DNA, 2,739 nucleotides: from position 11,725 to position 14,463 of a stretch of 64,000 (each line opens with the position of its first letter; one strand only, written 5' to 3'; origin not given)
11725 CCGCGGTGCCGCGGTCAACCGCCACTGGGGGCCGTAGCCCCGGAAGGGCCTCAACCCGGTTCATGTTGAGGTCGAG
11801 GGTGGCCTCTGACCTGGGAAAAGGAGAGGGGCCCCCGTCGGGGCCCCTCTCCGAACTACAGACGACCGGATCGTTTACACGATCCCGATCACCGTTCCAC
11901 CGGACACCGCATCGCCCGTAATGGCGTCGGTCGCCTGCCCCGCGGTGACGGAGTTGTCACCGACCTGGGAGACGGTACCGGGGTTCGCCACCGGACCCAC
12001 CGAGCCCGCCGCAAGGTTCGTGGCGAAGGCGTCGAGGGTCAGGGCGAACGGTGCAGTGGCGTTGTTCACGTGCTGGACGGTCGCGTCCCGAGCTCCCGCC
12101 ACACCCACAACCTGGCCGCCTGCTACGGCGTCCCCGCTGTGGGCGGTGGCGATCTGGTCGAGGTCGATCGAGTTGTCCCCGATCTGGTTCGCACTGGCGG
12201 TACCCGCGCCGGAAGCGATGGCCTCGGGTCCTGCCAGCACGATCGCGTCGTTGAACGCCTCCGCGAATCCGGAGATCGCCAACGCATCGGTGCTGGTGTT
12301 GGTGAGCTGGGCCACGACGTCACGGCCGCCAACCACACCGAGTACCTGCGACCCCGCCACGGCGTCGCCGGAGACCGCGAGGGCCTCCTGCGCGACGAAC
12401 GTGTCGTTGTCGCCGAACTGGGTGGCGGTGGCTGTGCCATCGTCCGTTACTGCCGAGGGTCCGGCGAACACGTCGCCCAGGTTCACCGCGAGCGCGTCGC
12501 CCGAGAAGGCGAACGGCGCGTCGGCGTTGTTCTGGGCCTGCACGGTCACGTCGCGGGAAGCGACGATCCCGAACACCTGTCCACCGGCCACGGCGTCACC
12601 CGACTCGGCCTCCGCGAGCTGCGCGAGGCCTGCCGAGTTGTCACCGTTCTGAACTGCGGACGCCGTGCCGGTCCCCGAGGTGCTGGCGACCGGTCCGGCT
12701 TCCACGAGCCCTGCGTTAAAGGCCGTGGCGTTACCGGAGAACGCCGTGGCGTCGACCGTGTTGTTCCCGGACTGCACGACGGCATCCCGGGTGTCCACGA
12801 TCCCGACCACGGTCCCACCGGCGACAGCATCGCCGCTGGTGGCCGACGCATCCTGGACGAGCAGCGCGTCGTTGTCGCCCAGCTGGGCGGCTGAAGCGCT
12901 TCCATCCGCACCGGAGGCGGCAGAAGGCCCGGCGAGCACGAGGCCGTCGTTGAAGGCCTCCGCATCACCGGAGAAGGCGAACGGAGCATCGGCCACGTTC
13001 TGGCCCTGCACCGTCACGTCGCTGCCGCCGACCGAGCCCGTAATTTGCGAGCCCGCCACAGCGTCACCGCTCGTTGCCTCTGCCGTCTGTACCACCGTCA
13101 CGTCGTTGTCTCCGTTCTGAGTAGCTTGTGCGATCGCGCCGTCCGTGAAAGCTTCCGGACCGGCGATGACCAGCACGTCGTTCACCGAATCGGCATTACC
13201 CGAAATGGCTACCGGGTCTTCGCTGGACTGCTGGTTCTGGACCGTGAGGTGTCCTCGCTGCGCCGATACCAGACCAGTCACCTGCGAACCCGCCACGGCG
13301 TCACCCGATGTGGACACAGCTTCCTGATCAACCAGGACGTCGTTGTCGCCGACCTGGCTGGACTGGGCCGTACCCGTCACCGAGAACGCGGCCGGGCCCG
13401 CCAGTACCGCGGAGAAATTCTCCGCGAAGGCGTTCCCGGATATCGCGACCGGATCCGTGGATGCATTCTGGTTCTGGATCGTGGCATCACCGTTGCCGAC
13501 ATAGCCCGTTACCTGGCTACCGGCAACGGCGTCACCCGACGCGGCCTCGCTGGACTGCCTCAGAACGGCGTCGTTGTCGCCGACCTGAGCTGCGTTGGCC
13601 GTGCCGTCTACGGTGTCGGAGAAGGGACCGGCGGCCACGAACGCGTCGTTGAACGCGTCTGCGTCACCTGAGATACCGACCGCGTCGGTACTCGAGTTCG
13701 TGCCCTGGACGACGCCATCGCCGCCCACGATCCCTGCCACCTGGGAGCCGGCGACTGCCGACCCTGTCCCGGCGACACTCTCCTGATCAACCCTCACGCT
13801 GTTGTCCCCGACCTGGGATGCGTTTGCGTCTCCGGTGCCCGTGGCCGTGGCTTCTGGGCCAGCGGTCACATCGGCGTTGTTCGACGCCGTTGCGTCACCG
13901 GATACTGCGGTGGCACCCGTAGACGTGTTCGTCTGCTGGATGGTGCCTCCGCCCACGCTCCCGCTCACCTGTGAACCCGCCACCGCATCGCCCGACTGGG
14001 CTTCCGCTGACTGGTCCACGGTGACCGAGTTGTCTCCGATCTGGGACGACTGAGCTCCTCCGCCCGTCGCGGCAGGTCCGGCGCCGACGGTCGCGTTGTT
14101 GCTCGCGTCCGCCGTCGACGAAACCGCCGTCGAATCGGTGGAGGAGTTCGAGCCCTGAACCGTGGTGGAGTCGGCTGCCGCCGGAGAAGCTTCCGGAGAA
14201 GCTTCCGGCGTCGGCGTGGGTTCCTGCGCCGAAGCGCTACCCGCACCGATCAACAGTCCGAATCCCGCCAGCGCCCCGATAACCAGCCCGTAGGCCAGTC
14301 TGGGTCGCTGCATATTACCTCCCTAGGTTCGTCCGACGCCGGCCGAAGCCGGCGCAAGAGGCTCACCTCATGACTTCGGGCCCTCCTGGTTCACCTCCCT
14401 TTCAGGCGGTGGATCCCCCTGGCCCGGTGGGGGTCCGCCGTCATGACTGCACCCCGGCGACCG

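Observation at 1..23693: A 23.7-kb uninterrupted same-strand block of exported and membrane proteins abutting the origin-proximal core genes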

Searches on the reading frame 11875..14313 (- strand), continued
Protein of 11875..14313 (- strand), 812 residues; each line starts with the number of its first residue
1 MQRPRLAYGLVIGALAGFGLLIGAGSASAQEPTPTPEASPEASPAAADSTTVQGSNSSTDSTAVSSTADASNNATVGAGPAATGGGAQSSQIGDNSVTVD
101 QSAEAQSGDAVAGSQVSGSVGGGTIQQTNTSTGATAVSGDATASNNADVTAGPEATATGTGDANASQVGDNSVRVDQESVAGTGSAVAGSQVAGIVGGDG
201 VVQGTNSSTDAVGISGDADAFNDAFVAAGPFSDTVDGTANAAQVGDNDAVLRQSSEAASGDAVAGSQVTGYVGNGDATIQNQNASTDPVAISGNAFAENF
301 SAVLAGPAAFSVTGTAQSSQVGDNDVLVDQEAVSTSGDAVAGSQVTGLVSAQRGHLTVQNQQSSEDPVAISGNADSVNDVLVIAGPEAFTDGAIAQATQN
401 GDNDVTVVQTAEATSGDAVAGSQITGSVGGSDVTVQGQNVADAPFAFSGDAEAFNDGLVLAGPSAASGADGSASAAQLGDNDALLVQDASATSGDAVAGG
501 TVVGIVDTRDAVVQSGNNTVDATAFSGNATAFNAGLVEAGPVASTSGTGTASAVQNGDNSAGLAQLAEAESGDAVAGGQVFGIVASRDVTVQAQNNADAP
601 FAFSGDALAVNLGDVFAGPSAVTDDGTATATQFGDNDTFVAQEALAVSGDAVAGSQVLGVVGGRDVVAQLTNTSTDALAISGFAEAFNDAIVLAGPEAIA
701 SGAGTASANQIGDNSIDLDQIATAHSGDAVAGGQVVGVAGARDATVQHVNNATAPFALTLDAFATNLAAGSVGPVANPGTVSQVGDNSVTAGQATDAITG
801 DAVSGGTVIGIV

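Call 47: fold_search(model_id=the predicted structure, library=viral)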
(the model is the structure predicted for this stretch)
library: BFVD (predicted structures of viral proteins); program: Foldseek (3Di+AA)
matches with E <= 10: 81; with E <= 0.001: 1
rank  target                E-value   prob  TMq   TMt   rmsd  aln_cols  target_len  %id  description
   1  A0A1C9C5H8            6.0e-04  0.28  0.13  0.12  27.2       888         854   10  Uncharacterized protein [Heterosigma akashiwo virus 01]
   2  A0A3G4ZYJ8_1          9.8e-03  0.01  0.05  0.05  47.4       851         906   11  Peptidase S74 domain-containing protein [Gaeavirus sp.]
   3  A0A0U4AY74            1.4e-02  0.07  0.10  0.11  31.2       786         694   10  (no name in the UniProt tables at hand)
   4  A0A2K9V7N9            1.9e-02  0.01  0.05  0.04  55.5       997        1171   11  Collagen 7 (Fragment) [Bandra megavirus]
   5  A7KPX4                2.6e-02  0.03  0.08  0.09  33.3       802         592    7  Uncharacterized protein [Gallid alphaherpesvirus 2]
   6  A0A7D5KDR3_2          3.0e-02  0.01  0.04  0.04  48.6       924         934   11  Uncharacterized protein [Synechococcus phage S-CAM7]
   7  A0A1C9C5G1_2          4.6e-02  0.03  0.10  0.09  41.0      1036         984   11  Putative outer membrane protein [Heterosigma akashiwo virus 01]
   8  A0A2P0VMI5            6.1e-02  0.02  0.08  0.09  37.3       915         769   13  Uncharacterized protein [Tetraselmis virus 1]
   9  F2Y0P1                7.8e-02  0.01  0.07  0.06  34.2       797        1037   10  (no name in the UniProt tables at hand)
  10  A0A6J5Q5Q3            8.2e-02  0.02  0.07  0.08  35.5       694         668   12  Uncharacterized protein [uncultured Caudovirales phage]
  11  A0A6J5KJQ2            9.4e-02  0.01  0.07  0.08  44.6       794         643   14  Uncharacterized protein [uncultured Caudovirales phage]
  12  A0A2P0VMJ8            1.3e-01  0.06  0.09  0.14  34.3       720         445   12  Uncharacterized protein [Tetraselmis virus 1]
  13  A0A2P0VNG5            1.8e-01  0.04  0.11  0.10  33.6      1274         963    6  Collagen triple helix repeat-containing protein [Tetraselmis virus 1]
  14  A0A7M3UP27            2.1e-01  0.01  0.06  0.05  35.6       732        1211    9  Uncharacterized protein [Pyramimonas orientalis virus]
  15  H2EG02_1              2.6e-01  0.00  0.04  0.04  58.4      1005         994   11  Collagen-like protein 7 [Moumouvirus sp. 'Monve']
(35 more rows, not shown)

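Call 71: find_encoding_contigs(protein=P0026, flank=10000, max_places=1)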
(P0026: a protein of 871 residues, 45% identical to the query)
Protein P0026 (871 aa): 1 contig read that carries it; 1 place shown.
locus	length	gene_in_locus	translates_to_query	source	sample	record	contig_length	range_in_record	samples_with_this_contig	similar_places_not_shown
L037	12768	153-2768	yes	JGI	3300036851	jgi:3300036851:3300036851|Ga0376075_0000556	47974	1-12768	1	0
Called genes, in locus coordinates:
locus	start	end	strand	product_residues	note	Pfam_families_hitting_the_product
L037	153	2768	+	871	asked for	-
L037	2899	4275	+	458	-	-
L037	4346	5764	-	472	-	PF00171:Aldedh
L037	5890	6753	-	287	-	PF02585:PIG-L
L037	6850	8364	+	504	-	PF01569:PAP2, PF22778:VCPO_2nd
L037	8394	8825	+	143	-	PF00027:cNMP_binding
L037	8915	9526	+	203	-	PF10988:DUF2807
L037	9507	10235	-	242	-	PF00378:ECH_1, PF16113:ECH_2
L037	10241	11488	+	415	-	PF00067:p450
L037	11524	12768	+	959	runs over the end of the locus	PF22904:NOMO1-like_2nd (faint), PF09430:EMC7_beta-sandw (faint), PF14686:fn3_3 (faint), PF17210:SdrD_B (faint), PF17802:SpaA (faint), PF13620:CarboxypepD_reg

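Call 72: find_encoding_contigs(protein=P0030, flank=10000, max_places=1)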
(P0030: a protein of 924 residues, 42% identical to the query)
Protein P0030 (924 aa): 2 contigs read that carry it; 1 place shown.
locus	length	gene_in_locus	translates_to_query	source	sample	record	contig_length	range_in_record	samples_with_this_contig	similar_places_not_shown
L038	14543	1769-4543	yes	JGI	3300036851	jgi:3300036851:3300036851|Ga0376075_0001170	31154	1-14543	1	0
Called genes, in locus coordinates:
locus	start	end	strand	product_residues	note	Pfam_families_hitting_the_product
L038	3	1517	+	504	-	?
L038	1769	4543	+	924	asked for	-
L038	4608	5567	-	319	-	PF19077:Big_13 (weak), PF17957:Big_7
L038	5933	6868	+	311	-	PF24096:DUF7379 (faint), PF01674:Lipase_2 (weak)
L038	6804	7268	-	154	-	-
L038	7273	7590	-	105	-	PF12728:HTH_17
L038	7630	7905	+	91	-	-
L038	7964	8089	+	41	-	-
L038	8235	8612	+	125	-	-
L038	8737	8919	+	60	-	-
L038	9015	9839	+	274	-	-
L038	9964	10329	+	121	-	-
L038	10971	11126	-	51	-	PF13556:HTH_30 (weak)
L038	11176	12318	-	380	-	PF02771:Acyl-CoA_dh_N, PF02770:Acyl-CoA_dh_M, PF00441:Acyl-CoA_dh_1, PF22924:ACOX_C_alpha1 (weak), PF08028:Acyl-CoA_dh_2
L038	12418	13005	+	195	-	-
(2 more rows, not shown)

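Call 73: find_encoding_contigs(protein=P0060, flank=10000, max_places=1)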
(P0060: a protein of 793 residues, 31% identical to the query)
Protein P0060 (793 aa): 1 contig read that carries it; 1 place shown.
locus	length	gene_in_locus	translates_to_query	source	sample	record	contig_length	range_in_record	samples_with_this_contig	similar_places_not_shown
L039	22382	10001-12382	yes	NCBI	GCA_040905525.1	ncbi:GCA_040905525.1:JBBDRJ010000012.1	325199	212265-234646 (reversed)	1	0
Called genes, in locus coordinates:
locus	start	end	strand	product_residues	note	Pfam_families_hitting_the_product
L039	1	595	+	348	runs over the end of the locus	PF01636:APH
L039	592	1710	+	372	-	-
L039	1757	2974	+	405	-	PF09752:ABHD18 (faint)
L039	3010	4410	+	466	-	PF03007:WS_DGAT_cat, PF06974:WS_DGAT_C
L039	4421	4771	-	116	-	PF02641:DUF190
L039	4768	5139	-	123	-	PF02537:CRCB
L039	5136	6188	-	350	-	PF00478:IMPDH, PF03060:NMO, PF01070:FMN_dh, PF03060:NMO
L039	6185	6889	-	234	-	PF01144:CoA_trans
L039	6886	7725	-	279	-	PF01144:CoA_trans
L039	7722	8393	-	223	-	PF02517:Rce1-like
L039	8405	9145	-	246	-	PF00378:ECH_1, PF16113:ECH_2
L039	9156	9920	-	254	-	PF00106:adh_short, PF08659:KR (weak), PF13561:adh_short_C2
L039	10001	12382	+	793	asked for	-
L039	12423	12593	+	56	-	-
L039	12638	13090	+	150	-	PF13577:SnoaL_4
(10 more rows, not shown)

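Call 83: search_protein_families(library=pfam, max_evalue=10, proteins=[window:11875-14313:-])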
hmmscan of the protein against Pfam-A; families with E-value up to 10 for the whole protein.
window:11875-14313:- (812 aa): 0 families

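Call 85: find_encoding_contigs(protein=P0050, flank=10000, max_places=1)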
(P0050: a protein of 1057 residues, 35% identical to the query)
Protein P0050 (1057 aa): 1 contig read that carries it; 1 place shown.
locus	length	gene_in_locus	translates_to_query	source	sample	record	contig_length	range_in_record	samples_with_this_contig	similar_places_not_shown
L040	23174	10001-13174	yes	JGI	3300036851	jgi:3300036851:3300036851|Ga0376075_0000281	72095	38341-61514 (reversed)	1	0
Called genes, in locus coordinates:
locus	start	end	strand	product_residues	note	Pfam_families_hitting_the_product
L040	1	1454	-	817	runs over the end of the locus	PF03721:UDPG_MGDP_dh_N, PF00984:UDPG_MGDP_dh, PF14890:Intein_splicing, PF14528:LAGLIDADG_3 (faint), PF03720:UDPG_MGDP_dh_C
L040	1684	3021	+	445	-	PF03721:UDPG_MGDP_dh_N, PF03807:F420_oxidored (faint), PF00984:UDPG_MGDP_dh, PF03720:UDPG_MGDP_dh_C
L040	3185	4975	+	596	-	PF19077:Big_13 (faint)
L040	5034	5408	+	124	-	PF17249:DUF5318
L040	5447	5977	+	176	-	-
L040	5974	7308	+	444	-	-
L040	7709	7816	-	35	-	-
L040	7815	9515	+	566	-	-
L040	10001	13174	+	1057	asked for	-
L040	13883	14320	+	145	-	PF04480:DUF559 (weak)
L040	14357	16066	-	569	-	PF14306:PUA_2, PF01747:ATP-sulfurylase, PF01583:APS_kinase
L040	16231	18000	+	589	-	PF03600:CitMHS, PF02080:TrkA_C, PF00939:Na_sulph_symp (weak), PF03600:CitMHS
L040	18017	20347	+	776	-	PF00664:ABC_membrane, PF00005:ABC_tran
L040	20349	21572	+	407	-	PF01075:Glyco_transf_9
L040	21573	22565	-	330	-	PF00685:Sulfotransfer_1, PF13469:Sulfotransfer_3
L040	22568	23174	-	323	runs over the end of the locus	PF00685:Sulfotransfer_1, PF13469:Sulfotransfer_3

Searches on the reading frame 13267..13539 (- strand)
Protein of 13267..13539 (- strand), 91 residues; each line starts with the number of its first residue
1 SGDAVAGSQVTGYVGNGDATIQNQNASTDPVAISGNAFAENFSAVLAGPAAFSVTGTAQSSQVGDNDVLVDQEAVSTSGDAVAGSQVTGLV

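Call 52: find_related_loci(query=A5, collection=metagenome_contigs, flank=10000)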
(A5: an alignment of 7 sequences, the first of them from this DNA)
Query A5 (91 aa) in metagenome_contigs; peptide patterns used: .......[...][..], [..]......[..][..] (x = any residue, [..] = any of these).
600 stretches matched a pattern (row limit reached: there are more); 8 encode a relative of the query (tblastn E <= 1e-3); 7 distinct loci.
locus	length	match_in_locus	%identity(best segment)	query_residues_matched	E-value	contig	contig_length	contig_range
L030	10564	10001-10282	63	1-91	3e-26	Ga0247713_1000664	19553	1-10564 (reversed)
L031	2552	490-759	59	1-91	2e-24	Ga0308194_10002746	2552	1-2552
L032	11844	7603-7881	57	1-91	1e-22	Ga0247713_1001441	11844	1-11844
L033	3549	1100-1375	53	1-91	3e-20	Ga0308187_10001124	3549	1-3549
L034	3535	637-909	50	1-91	3e-19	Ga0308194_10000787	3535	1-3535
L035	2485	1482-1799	47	1-91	5e-17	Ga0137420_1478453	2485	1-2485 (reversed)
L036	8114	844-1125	48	1-91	5e-16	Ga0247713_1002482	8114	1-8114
